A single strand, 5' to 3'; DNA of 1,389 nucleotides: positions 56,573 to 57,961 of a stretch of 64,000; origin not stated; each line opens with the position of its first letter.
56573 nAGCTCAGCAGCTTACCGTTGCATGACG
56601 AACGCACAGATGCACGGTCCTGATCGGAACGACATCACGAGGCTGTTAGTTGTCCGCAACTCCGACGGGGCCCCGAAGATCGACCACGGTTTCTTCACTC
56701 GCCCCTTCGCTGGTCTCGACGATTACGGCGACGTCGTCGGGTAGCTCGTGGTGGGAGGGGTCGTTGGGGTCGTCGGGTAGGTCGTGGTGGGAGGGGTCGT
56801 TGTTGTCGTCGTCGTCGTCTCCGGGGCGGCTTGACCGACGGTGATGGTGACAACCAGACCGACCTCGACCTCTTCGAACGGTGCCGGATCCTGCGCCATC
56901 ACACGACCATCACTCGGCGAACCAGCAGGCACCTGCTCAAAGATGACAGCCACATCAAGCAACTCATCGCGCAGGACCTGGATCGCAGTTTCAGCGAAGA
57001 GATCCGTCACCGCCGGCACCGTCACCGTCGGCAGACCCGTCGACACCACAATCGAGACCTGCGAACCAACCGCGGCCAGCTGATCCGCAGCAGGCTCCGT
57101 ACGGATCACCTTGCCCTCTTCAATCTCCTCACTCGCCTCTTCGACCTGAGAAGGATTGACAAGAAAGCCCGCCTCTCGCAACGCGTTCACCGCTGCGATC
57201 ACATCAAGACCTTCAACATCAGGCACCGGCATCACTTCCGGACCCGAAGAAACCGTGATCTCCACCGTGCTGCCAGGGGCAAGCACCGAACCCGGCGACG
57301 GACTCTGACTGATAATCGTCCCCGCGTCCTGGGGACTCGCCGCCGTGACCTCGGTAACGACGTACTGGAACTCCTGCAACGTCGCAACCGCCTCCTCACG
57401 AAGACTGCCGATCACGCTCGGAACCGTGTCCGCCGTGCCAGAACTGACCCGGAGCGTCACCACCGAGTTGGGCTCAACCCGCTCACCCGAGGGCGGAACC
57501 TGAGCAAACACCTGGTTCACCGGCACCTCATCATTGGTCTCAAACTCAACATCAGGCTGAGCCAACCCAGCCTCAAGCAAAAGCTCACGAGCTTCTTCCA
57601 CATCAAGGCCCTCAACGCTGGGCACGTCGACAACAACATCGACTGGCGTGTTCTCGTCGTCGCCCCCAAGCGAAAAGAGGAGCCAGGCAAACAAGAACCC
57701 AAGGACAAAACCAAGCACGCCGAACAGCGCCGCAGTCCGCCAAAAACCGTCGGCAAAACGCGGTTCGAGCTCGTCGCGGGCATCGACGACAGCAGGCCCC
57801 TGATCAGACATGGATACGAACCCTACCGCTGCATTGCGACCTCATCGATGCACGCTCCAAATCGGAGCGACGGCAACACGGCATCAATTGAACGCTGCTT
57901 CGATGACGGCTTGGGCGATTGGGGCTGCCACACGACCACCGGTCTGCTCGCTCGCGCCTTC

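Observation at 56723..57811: Kinase-less, membrane-anchored four-PASTA protein encoded where pknA normally sits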

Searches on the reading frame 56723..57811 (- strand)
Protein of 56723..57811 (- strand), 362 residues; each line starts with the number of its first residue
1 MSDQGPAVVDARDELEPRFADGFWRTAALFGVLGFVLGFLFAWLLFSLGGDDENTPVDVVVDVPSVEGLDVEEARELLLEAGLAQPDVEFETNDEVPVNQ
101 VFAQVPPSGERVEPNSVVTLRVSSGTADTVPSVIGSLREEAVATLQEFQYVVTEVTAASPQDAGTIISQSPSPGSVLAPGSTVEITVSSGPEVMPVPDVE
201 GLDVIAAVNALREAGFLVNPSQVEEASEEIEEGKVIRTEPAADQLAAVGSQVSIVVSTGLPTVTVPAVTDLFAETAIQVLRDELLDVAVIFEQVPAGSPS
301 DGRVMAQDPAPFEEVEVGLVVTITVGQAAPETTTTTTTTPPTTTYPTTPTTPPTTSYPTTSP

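Call 4: search_protein_families(library=pfam, proteins=[window:56723-57811:-])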
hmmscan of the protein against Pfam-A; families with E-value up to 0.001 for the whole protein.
window:56723-57811:- (362 aa): 1 family
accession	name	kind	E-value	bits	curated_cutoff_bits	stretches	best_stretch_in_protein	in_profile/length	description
PF03793.24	PASTA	-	1.4e-47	159.9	23.2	4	61-124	1-64/64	PASTA domain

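Call 10: find_related_loci(query=window:56723-57811:-, collection=genome_contigs, flank=10000)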
Query window:56723-57811:- (362 aa) in genome_contigs; peptide patterns used: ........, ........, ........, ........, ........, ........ (x = any residue, [..] = any of these).
176 stretches matched a pattern; 27 encode a relative of the query (tblastn E <= 1e-3); 26 distinct loci.
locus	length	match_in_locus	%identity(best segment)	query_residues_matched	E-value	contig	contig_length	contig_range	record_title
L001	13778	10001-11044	96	1-348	0e+0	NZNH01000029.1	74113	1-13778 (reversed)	MAG: Acidimicrobiaceae bacterium isolate EAC9 23278, whole genome shotgun sequence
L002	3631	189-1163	82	16-331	1e-160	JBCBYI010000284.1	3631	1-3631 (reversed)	MAG: Actinomycetota bacterium isolate J06656_3 NODE_284_length_3631_cov_5.590884, whole genome shotgun sequence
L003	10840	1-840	95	60-356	2e-163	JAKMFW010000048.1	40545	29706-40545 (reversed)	MAG: Acidimicrobiales bacterium isolate MOX_bin82 PPB.contigs.fa_k127_1096675, whole genome shotgun sequence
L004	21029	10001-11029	59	16-351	8e-101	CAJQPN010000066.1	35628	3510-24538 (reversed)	MAG: uncultured Acidimicrobiales bacterium isolate 3_20180319_Bin_METABAT_20_1 genome assembly, contig: c_000006524738,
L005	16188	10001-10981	56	16-334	3e-93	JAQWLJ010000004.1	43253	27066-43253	MAG: Acidimicrobiales bacterium isolate cluster2_bin.122 k141_636271, whole genome shotgun sequence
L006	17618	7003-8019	56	14-349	3e-87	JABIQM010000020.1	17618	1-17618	MAG: Acidimicrobiaceae bacterium isolate SI072_bin141 k141_3076584, whole genome shotgun sequence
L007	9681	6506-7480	55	14-331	2e-84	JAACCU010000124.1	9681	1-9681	MAG: Actinomycetota bacterium isolate H12BWF_bin.29 H12bwf_k87_1010926_1_9681, whole genome shotgun sequence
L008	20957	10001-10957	55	14-325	1e-81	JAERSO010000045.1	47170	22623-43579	MAG: Acidimicrobiaceae bacterium isolate BH8 c_000000003801, whole genome shotgun sequence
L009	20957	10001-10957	55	14-326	1e-82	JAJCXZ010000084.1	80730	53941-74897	MAG: Acidimicrobiales bacterium isolate OFTM337 OFTM337_83, whole genome shotgun sequence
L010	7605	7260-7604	95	1-115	7e-57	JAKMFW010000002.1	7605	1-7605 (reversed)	MAG: Acidimicrobiales bacterium isolate MOX_bin82 PPB.contigs.fa_k127_1212821, whole genome shotgun sequence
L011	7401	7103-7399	89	1-99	4e-50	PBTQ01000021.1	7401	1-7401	MAG: Acidimicrobiaceae bacterium isolate NP57 MHASMcontig_15935, whole genome shotgun sequence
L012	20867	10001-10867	29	49-335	2e-18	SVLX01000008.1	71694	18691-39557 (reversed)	MAG: Oscillospiraceae bacterium isolate SIG498 NODE_9079_length_71694_cov_2.386323, whole genome shotgun sequence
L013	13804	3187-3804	37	129-328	7e-17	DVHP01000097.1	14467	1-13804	MAG TPA_asm: Candidatus Ventrenecus avicola isolate ChiW22-487 ChiW22__C109610_L14467_SRR5556882, whole genome shotgun s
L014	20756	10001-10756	32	16-342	8e-16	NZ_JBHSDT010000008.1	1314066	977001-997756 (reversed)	Gracilibacillus xinjiangensis strain CGMCC 1.12449 platanus_K_17_124_8, whole genome shotgun sequence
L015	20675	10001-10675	28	61-325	1e-11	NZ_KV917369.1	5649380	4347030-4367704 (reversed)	Priestia abyssalis strain DSM 25875 Scaffold1, whole genome shotgun sequence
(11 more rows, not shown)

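Call 15: find_related_loci(query=window:56723-57811:-, collection=metagenome_contigs, flank=6000)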
Query window:56723-57811:- (362 aa) in metagenome_contigs; peptide patterns used: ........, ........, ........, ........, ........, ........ (x = any residue, [..] = any of these).
268 stretches matched a pattern; 31 encode a relative of the query (tblastn E <= 1e-3); 30 distinct loci.
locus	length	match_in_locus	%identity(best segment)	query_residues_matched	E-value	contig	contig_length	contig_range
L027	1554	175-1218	97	1-348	0e+0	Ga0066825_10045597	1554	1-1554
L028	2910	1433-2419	96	1-329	0e+0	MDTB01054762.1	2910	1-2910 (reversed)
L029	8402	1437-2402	92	16-331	2e-168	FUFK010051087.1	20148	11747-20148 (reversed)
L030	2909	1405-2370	90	16-331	7e-177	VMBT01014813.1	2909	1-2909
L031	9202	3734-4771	81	16-349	2e-156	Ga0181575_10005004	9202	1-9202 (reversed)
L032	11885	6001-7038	81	16-349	2e-156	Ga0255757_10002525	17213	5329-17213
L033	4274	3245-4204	78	16-328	3e-132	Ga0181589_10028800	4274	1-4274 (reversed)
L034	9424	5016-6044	59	16-351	4e-101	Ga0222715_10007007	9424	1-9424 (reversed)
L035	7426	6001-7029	59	16-351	4e-101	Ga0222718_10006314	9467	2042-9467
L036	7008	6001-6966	55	14-328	9e-88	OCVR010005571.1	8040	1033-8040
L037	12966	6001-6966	54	14-328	6e-86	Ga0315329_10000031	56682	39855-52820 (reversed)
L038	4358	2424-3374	55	22-331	4e-83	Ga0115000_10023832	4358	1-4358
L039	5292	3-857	57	49-331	2e-74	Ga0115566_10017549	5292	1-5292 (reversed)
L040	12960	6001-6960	78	16-328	3e-131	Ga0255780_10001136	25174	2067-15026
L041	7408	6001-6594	94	1-331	1e-67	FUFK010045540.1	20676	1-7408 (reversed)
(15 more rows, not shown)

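Call 16: find_encoding_contigs(protein=window:56723-57811:-, flank=6000, max_places=10)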
Protein window:56723-57811:- (362 aa): no gene with exactly this product is on record in the collection.
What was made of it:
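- Tried and rejected: Exact-sequence look-up of the window's 362-aa protein found nothing (call 16).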

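Call 20: find_homologous_proteins(query=window:56723-57811:-, max_evalue=1e-10)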
Query window:56723-57811:- (362 aa): 463 proteins with E <= 1e-10 among 8000 candidates; the best 120 are listed.
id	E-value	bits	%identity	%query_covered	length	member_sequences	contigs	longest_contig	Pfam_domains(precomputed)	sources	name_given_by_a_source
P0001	2.3e-200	683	97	91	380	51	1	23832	PF03793.25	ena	-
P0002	5.2e-156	537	81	87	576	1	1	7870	PF07714.24,PF00069.32,PF03793.25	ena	-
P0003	8.3e-152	523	83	83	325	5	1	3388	PF03793.25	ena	-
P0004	2.8e-150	518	79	86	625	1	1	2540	PF07714.24,PF00069.32,PF03793.25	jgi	jgi:serine/threonine-protein kinase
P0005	2.1e-117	410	97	41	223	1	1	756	PF03793.25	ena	-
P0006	4.1e-115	403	95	38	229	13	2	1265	PF03793.25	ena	-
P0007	7.8e-99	349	59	88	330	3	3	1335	PF03793.25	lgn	-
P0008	3.3e-89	318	55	90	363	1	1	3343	PF03793.25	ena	-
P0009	1.4e-82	296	54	77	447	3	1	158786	PF03793.25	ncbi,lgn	ncbi:MAG: PASTA domain-containing protein [Actinomycetota bacterium]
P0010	7.2e-81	290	60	77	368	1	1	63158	PF03793.25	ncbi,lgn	ncbi:MAG: PASTA domain-containing protein [Actinomycetota bacterium]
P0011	7.2e-56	208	81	39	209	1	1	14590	PF03793.25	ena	-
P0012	1.5e-37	148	37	88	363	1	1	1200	PF03793.25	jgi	jgi:serine/threonine-protein kinase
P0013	1.8e-37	148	42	63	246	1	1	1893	PF03793.25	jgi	jgi:beta-lactam-binding protein with PASTA domain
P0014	1.2e-36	145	36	78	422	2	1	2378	PF03793.25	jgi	jgi:eukaryotic-like serine/threonine-protein kinase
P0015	5.3e-35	139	37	59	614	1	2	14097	PF07714.24,PF00069.32,PF03109.23,PF03793.25,PF01636.30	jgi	-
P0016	3.3e-33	133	38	55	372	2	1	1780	PF03793.25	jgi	jgi:eukaryotic-like serine/threonine-protein kinase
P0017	7.3e-33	132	38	73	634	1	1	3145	PF07714.24,PF00069.32,PF03109.23,PF03793.25,PF01636.30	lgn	-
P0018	3.7e-32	130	40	49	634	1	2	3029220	PF07714.24,PF00069.32,PF03109.23,PF03793.25,PF01636.30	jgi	jgi:serine/threonine-protein kinase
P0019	4.4e-32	130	33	80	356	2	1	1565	PF03793.25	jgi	-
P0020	5.7e-32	129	38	54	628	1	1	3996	PF07714.24,PF00069.32,PF03109.23,PF03793.25,PF01636.30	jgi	jgi:serine/threonine-protein kinase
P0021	8.5e-32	129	38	73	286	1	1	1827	PF03793.25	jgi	jgi:serine/threonine-protein kinase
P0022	2.1e-31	128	35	83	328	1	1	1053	PF03793.25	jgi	jgi:serine/threonine-protein kinase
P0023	2.9e-31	127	32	80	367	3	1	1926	PF03793.25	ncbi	ncbi:MAG: PASTA domain-containing protein, partial [Acidimicrobiia bacterium]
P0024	3.3e-31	127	35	79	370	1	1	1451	PF03793.25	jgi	jgi:serine/threonine-protein kinase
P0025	4.1e-31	127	38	75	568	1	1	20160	PF13365.13,PF03793.25,PF00089.33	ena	-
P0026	7.4e-31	126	40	88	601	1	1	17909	PF07714.24,PF00069.32,PF03109.23,PF03793.25,PF01636.30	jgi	jgi:serine/threonine-protein kinase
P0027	8.4e-31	126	32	84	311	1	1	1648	PF03793.25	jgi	jgi:beta-lactam-binding protein with PASTA domain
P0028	8.7e-31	126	40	88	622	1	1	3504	PF07714.24,PF00069.32,PF03109.23,PF03793.25,PF01636.30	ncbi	-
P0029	1.0e-30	125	36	80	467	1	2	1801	PF03793.25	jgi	jgi:serine/threonine-protein kinase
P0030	1.1e-30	125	40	88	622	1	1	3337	PF07714.24,PF00069.32,PF03109.23,PF03793.25,PF01636.30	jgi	jgi:eukaryotic-like serine/threonine-protein kinase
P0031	1.7e-30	125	40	88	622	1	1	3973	PF07714.24,PF00069.32,PF03109.23,PF03793.25,PF01636.30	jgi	jgi:beta-lactam-binding protein with PASTA domain/tRNA A-37 threonylcarbamoyl transferase component 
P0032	2.0e-30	124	36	80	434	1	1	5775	PF03793.25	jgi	jgi:serine/threonine-protein kinase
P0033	2.6e-30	124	37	78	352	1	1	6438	PF03793.25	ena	-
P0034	4.3e-30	123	43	45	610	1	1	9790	PF07714.24,PF00069.32,PF03109.23,PF03793.25,PF01636.30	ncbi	-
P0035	5.7e-30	123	34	74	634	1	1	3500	PF07714.24,PF00069.32,PF03793.25,PF14531.13,PF01636.30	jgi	jgi:beta-lactam-binding protein with PASTA domain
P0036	7.1e-30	123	33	88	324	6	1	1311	PF03793.25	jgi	jgi:eukaryotic-like serine/threonine-protein kinase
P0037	9.9e-30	122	35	80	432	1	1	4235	PF03793.25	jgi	jgi:serine/threonine-protein kinase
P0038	1.4e-29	122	39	77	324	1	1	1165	PF03793.25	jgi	jgi:serine/threonine-protein kinase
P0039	1.8e-29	121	40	88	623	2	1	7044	PF07714.24,PF00069.32,PF03109.23,PF03793.25,PF01636.30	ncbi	-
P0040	2.3e-29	121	38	84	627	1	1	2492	PF07714.24,PF00069.32,PF03109.23,PF03793.25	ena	-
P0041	3.1e-29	120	36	86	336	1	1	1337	PF03793.25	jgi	jgi:serine/threonine-protein kinase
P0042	3.8e-29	120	37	74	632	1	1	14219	PF07714.24,PF00069.32,PF03109.23,PF03793.25,PF01636.30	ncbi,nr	ncbi:MAG TPA: Stk1 family PASTA domain-containing Ser/Thr kinase [Gaiellaceae bacterium]|nr:Stk1 fam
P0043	1.4e-28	118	42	47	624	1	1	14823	PF07714.24,PF00069.32,PF03109.23,PF03793.25,PF01636.30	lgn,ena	-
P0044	1.8e-28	118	35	54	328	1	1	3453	PF03793.25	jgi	jgi:serine/threonine-protein kinase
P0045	1.9e-28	118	32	83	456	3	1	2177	PF03793.25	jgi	jgi:serine/threonine-protein kinase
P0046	1.9e-28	118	37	80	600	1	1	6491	PF07714.24,PF00069.32,PF03109.23,PF03793.25,PF01636.30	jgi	jgi:serine/threonine-protein kinase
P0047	2.0e-28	118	36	79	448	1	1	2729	PF03793.25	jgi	jgi:serine/threonine-protein kinase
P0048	2.6e-28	117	39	54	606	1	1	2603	PF07714.24,PF00069.32,PF03109.23,PF03793.25,PF01636.30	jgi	jgi:beta-lactam-binding protein with PASTA domain/predicted Ser/Thr protein kinase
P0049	3.2e-28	117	39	88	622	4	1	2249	PF07714.24,PF00069.32,PF03109.23,PF03793.25,PF01636.30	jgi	jgi:eukaryotic-like serine/threonine-protein kinase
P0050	3.2e-28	117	35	74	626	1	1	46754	PF07714.24,PF00069.32,PF03109.23,PF03793.25,PF01636.30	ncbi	-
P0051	3.5e-28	117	37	57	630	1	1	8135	PF07714.24,PF00069.32,PF03793.25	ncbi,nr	ncbi:MAG TPA: Stk1 family PASTA domain-containing Ser/Thr kinase [Solirubrobacteraceae bacterium]|nr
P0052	4.1e-28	117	44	40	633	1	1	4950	PF07714.24,PF00069.32,PF03109.23,PF03793.25,PF01636.30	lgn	-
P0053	6.7e-28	116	40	54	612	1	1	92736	PF07714.24,PF00069.32,PF03109.23,PF03793.25,PF01636.30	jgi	jgi:eukaryotic-like serine/threonine-protein kinase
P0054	7.5e-28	116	40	84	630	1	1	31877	PF07714.24,PF00069.32,PF03109.23,PF03793.25,PF01636.30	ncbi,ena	-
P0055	7.7e-28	116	42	63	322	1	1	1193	PF03793.25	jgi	jgi:serine/threonine-protein kinase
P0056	8.8e-28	116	38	84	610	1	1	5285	PF07714.24,PF00069.32,PF03109.23,PF03793.25,PF01636.30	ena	-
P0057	9.1e-28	116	35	77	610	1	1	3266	PF07714.24,PF00069.32,PF03793.25,PF01636.30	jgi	jgi:beta-lactam-binding protein with PASTA domain/tRNA A-37 threonylcarbamoyl transferase component 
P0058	1.5e-27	115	33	84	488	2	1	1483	PF03793.25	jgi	jgi:serine/threonine-protein kinase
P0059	1.7e-27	115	36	74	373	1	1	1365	PF03793.25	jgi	jgi:beta-lactam-binding protein with PASTA domain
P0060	1.9e-27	115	35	72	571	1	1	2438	PF07714.24,PF00069.32,PF03793.25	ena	-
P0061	1.9e-27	115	36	83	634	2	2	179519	PF07714.24,PF00069.32,PF03109.23,PF03793.25,PF01636.30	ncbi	-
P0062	2.3e-27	114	40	44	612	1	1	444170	PF07714.24,PF00069.32,PF03109.23,PF03793.25,PF01636.30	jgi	jgi:serine/threonine-protein kinase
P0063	2.5e-27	114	39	54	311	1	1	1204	PF03793.25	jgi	jgi:serine/threonine-protein kinase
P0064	2.6e-27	114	37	75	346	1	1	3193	PF03793.25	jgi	jgi:serine/threonine-protein kinase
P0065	4.3e-27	113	36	69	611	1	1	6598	PF07714.24,PF00069.32,PF03109.23,PF03793.25,PF01636.30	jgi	jgi:eukaryotic-like serine/threonine-protein kinase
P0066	4.7e-27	113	38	81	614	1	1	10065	PF07714.24,PF00069.32,PF03109.23,PF03793.25,PF01636.30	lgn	-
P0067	8.1e-27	112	37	58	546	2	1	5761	PF07714.24,PF00069.32,PF03793.25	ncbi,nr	ncbi:MAG: PASTA domain-containing protein, partial [Actinomycetota bacterium]|nr:PASTA domain-contai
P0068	1.1e-26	112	38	63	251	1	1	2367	PF03793.25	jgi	jgi:serine/threonine-protein kinase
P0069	1.1e-26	112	34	74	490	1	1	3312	PF07714.24,PF00069.32,PF03793.25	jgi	jgi:serine/threonine-protein kinase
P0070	2.4e-26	111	35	83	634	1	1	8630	PF07714.24,PF00069.32,PF03109.23,PF03793.25,PF01636.30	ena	-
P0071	2.9e-26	111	36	73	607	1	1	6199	PF07714.24,PF00069.32,PF03793.25,PF01636.30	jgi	jgi:beta-lactam-binding protein with PASTA domain/predicted Ser/Thr protein kinase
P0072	3.8e-26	110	37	83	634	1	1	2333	PF07714.24,PF00069.32,PF03109.23,PF03793.25,PF01636.30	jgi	jgi:eukaryotic-like serine/threonine-protein kinase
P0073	3.9e-26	110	40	83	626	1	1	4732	PF07714.24,PF00069.32,PF03109.23,PF03793.25,PF01636.30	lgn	-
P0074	3.9e-26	110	36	79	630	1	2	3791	PF07714.24,PF00069.32,PF03109.23,PF03793.25,PF01636.30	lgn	-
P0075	1.1e-25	109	37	57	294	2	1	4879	PF03793.25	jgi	jgi:serine/threonine-protein kinase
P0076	1.4e-25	108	36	76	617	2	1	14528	PF07714.24,PF00069.32,PF03109.23,PF03793.25,PF01636.30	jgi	jgi:beta-lactam-binding protein with PASTA domain/tRNA A-37 threonylcarbamoyl transferase component 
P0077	1.7e-25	108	34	73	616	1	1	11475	PF07714.24,PF00069.32,PF03109.23,PF03793.25,PF01636.30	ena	-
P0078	1.8e-25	108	38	77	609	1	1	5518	PF07714.24,PF00069.32,PF03109.23,PF03793.25,PF01636.30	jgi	jgi:beta-lactam-binding protein with PASTA domain/predicted Ser/Thr protein kinase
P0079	2.0e-25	108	36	86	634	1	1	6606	PF07714.24,PF00069.32,PF03109.23,PF03793.25,PF01636.30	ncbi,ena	-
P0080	2.1e-25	108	37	77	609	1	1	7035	PF07714.24,PF00069.32,PF03109.23,PF03793.25,PF01636.30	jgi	jgi:beta-lactam-binding protein with PASTA domain/predicted Ser/Thr protein kinase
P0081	2.4e-25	108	36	55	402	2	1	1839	PF03793.25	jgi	jgi:serine/threonine-protein kinase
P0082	3.0e-25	107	34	73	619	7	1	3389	PF07714.24,PF00069.32,PF03109.23,PF03793.25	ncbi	-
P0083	5.0e-25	107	36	83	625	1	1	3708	PF07714.24,PF00069.32,PF03109.23,PF03793.25,PF01636.30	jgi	jgi:beta-lactam-binding protein with PASTA domain/tRNA A-37 threonylcarbamoyl transferase component 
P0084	5.4e-25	106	37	78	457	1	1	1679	PF03793.25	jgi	jgi:eukaryotic-like serine/threonine-protein kinase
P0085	6.4e-25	106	36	83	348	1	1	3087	PF03793.25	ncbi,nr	ncbi:MAG TPA: PASTA domain-containing protein, partial [Acidimicrobiales bacterium]|nr:PASTA domain-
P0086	6.5e-25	106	35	80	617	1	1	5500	PF07714.24,PF00069.32,PF03109.23,PF03793.25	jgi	jgi:beta-lactam-binding protein with PASTA domain/tRNA A-37 threonylcarbamoyl transferase component 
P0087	7.7e-25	106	40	73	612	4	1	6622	PF07714.24,PF00069.32,PF03109.23,PF03793.25,PF01636.30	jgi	jgi:eukaryotic-like serine/threonine-protein kinase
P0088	8.3e-25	106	37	83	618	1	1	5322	PF07714.24,PF00069.32,PF03109.23,PF03793.25,PF01636.30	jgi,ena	jgi:serine/threonine-protein kinase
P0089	8.5e-25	106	34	55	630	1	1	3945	PF07714.24,PF00069.32,PF03793.25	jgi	jgi:eukaryotic-like serine/threonine-protein kinase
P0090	8.8e-25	106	34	80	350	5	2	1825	PF03793.25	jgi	jgi:serine/threonine-protein kinase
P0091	9.3e-25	106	39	74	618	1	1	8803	PF07714.24,PF00069.32,PF03109.23,PF03793.25,PF01636.30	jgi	jgi:serine/threonine-protein kinase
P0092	1.1e-24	106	31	87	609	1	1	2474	PF07714.24,PF00069.32,PF03793.25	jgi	jgi:beta-lactam-binding protein with PASTA domain/predicted Ser/Thr protein kinase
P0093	1.1e-24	105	36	76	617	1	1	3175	PF07714.24,PF00069.32,PF03109.23,PF03793.25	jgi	jgi:beta-lactam-binding protein with PASTA domain/tRNA A-37 threonylcarbamoyl transferase component 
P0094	1.2e-24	105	37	54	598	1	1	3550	PF07714.24,PF00069.32,PF03109.23,PF03793.25,PF01636.30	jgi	jgi:serine/threonine-protein kinase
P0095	1.4e-24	105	34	73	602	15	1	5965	PF07714.24,PF00069.32,PF03793.25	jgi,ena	-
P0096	1.8e-24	105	34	74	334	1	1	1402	PF03793.25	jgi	jgi:eukaryotic-like serine/threonine-protein kinase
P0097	2.0e-24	105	36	86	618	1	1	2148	PF07714.24,PF00069.32,PF03109.23,PF03793.25,PF01636.30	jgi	jgi:serine/threonine-protein kinase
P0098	2.1e-24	105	31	90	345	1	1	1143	PF03793.25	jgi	jgi:serine/threonine-protein kinase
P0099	2.9e-24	104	33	74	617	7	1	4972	PF07714.24,PF00069.32,PF03109.23,PF03793.25,PF01636.30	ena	-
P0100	3.1e-24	104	36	56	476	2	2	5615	PF03793.25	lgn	-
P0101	3.6e-24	104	37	54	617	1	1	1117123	PF07714.24,PF00069.32,PF03109.23,PF03793.25,PF01636.30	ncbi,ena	-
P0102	3.8e-24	104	35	69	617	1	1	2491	PF07714.24,PF00069.32,PF03109.23,PF03793.25,PF01636.30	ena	-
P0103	3.9e-24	104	32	86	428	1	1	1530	PF03793.25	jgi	-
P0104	4.0e-24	104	37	86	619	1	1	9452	PF07714.24,PF00069.32,PF03109.23,PF03793.25,PF01636.30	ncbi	ncbi:MAG TPA: Stk1 family PASTA domain-containing Ser/Thr kinase [Actinomycetota bacterium]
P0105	4.0e-24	104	36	62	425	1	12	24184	PF03793.25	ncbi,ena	-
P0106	4.1e-24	104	34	83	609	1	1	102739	PF07714.24,PF00069.32,PF03109.23,PF03793.25,PF01636.30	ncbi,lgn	-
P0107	4.5e-24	103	36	54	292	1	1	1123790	PF03793.25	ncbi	-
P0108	5.3e-24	103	39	63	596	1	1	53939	PF07714.24,PF00069.32,PF03109.23,PF03793.25,PF01636.30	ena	-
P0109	5.6e-24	103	39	54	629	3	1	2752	PF07714.24,PF00069.32,PF03109.23,PF03793.25,PF01636.30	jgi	-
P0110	6.3e-24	103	40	63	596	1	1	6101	PF07714.24,PF00069.32,PF03109.23,PF03793.25,PF01636.30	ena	-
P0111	7.3e-24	103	34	83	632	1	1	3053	PF07714.24,PF00069.32,PF03109.23,PF03793.25,PF01636.30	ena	-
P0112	7.4e-24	103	37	72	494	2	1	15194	PF07714.24,PF00069.32,PF03793.25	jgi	jgi:serine/threonine-protein kinase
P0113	7.7e-24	103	38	75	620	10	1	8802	PF07714.24,PF00069.32,PF03109.23,PF03793.25,PF01636.30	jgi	jgi:eukaryotic-like serine/threonine-protein kinase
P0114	7.9e-24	103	35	74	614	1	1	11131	PF07714.24,PF00069.32,PF03793.25,PF14531.13,PF01636.30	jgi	jgi:eukaryotic-like serine/threonine-protein kinase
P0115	8.3e-24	103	33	74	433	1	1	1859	PF03793.25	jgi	jgi:serine/threonine-protein kinase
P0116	8.5e-24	103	40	63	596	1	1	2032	PF07714.24,PF00069.32,PF03109.23,PF03793.25,PF01636.30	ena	-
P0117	8.6e-24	103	35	74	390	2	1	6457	PF03793.25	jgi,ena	jgi:beta-lactam-binding protein with PASTA domain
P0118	8.8e-24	103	40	63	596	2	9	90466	PF07714.24,PF00069.32,PF03109.23,PF03793.25,PF01636.30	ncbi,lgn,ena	-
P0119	9.6e-24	102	33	73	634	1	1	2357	PF07714.24,PF00069.32,PF03109.23,PF03793.25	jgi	-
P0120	1.0e-23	102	39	63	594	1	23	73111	PF07714.24,PF00069.32,PF03109.23,PF03793.25,PF01636.30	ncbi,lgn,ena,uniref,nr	ncbi:MAG: Stk1 family PASTA domain-containing Ser/Thr kinase [Actinobacteria bacterium]|uniref:Unann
